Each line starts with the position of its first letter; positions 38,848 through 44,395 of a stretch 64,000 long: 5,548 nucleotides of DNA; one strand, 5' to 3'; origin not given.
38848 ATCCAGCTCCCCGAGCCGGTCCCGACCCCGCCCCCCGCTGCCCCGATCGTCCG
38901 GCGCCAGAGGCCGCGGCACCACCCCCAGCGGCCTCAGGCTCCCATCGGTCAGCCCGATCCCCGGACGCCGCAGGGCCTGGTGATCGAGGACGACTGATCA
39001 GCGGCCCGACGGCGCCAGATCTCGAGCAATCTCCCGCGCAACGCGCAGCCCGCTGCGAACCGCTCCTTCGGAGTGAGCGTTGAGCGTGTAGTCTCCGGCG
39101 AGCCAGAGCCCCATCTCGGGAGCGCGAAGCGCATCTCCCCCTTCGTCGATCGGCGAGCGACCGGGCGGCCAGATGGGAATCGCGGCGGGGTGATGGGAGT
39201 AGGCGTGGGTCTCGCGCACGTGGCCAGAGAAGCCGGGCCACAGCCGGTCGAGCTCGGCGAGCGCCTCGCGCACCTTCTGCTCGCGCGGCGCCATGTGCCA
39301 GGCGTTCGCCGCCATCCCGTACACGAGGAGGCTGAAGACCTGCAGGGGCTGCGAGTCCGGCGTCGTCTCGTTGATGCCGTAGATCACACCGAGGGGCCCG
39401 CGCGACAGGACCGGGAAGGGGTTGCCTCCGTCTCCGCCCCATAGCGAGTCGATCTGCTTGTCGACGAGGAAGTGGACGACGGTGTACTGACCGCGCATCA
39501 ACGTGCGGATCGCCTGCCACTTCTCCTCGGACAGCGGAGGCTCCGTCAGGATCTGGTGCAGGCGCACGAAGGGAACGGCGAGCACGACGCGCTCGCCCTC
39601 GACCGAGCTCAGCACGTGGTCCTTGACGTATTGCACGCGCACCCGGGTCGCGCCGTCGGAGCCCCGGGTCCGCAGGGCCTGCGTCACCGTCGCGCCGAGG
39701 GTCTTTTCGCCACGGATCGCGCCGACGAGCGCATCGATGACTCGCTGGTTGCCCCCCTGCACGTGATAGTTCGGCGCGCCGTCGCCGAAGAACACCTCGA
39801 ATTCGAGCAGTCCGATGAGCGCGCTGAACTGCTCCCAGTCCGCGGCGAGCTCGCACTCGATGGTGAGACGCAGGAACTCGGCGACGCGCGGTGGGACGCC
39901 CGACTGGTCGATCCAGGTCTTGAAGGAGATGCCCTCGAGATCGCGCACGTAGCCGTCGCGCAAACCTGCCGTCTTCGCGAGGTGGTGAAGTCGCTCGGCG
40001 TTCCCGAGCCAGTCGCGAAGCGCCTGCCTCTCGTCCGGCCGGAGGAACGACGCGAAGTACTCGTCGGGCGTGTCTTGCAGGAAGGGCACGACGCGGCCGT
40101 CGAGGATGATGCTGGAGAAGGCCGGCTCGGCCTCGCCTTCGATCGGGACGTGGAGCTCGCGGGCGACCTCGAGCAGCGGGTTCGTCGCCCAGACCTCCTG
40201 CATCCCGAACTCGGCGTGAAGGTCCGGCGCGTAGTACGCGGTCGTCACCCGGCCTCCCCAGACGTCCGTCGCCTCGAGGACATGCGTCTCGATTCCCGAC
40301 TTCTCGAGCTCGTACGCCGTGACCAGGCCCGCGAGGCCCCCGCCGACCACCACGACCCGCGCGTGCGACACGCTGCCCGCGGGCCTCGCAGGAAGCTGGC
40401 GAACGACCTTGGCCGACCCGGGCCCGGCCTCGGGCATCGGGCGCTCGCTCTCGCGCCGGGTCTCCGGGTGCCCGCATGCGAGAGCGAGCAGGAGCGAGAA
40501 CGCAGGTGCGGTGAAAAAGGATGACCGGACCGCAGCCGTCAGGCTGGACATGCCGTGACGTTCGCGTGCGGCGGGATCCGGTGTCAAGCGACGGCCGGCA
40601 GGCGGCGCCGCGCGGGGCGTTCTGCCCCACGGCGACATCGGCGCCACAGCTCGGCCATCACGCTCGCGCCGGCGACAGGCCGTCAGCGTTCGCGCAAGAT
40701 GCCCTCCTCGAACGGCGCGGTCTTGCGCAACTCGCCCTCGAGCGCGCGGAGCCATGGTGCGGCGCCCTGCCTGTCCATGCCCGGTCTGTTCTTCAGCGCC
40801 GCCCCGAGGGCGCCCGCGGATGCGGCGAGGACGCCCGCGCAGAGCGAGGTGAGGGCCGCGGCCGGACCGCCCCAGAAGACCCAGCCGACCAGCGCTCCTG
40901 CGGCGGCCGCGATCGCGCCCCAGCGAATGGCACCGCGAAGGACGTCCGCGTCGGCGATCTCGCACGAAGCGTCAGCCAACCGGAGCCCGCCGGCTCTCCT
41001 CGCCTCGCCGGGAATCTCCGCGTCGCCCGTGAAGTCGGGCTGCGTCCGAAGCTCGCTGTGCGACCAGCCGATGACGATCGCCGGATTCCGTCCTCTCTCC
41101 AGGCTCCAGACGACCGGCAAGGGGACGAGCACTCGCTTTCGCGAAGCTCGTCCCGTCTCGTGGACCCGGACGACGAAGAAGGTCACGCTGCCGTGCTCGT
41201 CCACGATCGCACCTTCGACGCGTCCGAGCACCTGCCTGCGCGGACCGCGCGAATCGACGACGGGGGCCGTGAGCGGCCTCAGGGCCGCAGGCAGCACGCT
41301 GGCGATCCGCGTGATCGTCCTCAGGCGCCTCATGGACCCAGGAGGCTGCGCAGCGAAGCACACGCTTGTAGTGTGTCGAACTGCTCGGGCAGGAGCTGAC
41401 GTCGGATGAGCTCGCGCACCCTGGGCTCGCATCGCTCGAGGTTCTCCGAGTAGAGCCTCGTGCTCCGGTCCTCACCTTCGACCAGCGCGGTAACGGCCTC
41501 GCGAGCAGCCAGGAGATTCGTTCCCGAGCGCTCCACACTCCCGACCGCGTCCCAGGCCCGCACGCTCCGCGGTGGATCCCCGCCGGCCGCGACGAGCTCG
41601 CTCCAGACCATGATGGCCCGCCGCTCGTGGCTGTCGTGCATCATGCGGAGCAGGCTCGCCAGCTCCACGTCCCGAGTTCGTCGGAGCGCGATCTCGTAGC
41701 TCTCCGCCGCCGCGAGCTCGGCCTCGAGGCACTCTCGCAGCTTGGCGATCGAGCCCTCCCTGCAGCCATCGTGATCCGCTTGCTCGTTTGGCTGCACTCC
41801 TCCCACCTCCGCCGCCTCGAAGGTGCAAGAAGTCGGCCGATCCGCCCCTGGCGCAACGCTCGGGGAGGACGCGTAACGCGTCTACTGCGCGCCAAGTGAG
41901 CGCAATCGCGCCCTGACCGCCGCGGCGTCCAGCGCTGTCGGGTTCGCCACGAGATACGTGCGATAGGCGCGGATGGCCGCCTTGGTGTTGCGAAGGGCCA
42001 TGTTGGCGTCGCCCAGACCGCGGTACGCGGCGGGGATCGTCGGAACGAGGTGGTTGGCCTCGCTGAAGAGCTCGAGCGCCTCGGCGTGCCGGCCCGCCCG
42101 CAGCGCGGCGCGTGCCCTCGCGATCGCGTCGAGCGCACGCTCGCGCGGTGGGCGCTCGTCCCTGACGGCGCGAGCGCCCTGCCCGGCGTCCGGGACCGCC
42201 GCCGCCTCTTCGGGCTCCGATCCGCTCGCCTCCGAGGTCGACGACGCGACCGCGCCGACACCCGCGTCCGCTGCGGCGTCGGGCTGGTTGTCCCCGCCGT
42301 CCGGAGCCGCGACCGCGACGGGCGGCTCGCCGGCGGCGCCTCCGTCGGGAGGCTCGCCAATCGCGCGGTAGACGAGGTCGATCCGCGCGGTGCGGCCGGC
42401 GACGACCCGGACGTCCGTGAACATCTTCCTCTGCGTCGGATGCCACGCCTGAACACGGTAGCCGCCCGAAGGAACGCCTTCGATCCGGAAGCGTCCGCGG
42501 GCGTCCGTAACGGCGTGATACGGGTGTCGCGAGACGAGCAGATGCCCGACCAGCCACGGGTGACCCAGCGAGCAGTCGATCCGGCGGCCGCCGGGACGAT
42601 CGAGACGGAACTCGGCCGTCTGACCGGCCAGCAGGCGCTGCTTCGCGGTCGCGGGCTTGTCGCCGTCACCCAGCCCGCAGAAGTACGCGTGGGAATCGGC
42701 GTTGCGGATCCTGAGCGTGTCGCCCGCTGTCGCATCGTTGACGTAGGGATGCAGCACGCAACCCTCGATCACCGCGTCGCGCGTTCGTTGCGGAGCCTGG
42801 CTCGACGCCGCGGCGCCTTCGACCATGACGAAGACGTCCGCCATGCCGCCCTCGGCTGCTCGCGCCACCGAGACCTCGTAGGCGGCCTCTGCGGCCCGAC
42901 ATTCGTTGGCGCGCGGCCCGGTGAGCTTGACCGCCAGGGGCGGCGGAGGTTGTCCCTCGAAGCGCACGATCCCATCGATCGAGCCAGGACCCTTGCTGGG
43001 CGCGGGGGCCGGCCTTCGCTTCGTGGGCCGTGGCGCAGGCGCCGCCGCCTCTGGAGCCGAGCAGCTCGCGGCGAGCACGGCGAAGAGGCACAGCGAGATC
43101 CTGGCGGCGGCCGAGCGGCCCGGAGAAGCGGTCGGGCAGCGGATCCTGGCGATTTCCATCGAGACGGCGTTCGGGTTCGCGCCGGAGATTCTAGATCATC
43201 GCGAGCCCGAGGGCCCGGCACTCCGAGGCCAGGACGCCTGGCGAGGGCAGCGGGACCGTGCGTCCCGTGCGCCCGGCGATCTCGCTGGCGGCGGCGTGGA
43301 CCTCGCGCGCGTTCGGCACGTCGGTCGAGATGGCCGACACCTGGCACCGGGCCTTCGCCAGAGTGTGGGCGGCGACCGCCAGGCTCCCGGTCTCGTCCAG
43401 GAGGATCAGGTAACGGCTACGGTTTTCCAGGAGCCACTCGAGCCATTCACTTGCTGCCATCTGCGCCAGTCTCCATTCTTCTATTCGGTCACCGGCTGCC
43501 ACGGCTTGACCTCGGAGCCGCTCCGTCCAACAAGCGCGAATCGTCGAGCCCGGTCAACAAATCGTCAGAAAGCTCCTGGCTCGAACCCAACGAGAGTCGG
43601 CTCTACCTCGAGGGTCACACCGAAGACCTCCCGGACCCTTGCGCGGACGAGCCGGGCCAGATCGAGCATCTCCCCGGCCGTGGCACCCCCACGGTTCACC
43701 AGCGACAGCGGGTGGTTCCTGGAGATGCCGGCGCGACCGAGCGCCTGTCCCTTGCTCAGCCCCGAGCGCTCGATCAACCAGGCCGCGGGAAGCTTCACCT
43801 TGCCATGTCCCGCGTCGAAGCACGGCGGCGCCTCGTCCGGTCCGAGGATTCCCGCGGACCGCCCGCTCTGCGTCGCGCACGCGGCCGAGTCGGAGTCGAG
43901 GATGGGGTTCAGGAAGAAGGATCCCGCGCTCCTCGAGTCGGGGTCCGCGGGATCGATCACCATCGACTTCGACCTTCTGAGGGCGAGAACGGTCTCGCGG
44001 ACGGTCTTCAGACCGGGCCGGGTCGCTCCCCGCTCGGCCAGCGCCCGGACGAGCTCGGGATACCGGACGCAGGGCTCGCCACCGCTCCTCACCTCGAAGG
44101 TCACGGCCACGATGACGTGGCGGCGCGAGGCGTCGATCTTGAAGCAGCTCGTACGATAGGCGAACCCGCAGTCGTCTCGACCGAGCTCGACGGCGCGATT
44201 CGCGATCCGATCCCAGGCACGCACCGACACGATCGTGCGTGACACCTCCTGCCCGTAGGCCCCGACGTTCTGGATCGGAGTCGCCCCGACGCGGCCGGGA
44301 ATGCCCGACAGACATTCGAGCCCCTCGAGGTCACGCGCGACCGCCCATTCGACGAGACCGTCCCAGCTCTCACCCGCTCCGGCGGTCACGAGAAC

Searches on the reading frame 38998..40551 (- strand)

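Call 63: search_protein_families(library=pfam, proteins=[window:38998-40551:-], max_evalue=0.000001)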
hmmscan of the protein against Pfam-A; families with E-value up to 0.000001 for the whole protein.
window:38998-40551:- (517 aa): 3 families
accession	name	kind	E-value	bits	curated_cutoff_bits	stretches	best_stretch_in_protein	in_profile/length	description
PF01593.30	Amino_oxidase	-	4.6e-39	135.4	19.8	1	73-508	1-442/443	Flavin containing amine oxidoreductase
PF13450.12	NAD_binding_8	-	6.8e-11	42.7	21.9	1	68-129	1-64/68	NAD(P)-binding Rossmann-like domain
PF01266.30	DAO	-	4e-07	30.3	27.9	0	65-99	1-35/353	FAD dependent oxidoreductase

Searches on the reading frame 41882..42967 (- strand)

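Call 63: search_protein_families(library=pfam, proteins=[window:41882-42967:-], max_evalue=0.000001)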
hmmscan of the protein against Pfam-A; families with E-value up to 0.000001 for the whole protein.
window:41882-42967:- (361 aa): 2 families
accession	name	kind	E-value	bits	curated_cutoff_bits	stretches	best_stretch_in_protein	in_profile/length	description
PF13620.12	CarboxypepD_reg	-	6.9e-08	33.2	32.3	1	149-198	29-79/82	Carboxypeptidase regulatory-like domain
PF07719.23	TPR_2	-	6.2e-07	29.5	27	0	282-309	5-32/34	Tetratricopeptide repeat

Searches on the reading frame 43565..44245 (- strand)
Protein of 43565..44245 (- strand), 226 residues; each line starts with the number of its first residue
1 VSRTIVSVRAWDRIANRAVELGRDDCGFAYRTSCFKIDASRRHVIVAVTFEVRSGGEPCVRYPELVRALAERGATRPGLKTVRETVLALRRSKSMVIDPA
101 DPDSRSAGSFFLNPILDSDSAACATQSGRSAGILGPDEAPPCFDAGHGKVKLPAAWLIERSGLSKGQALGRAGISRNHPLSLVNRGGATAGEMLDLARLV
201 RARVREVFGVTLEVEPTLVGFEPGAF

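Call 63: search_protein_families(library=pfam, proteins=[window:43565-44245:-], max_evalue=0.000001)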
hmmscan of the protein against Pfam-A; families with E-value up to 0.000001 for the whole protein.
window:43565-44245:- (226 aa): 1 family
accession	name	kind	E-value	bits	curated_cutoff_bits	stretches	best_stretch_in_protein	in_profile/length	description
PF02873.21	MurB_C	-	2.7e-24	85.6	27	1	82-219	2-99/99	UDP-N-acetylenolpyruvoylglucosamine reductase, C-terminal domain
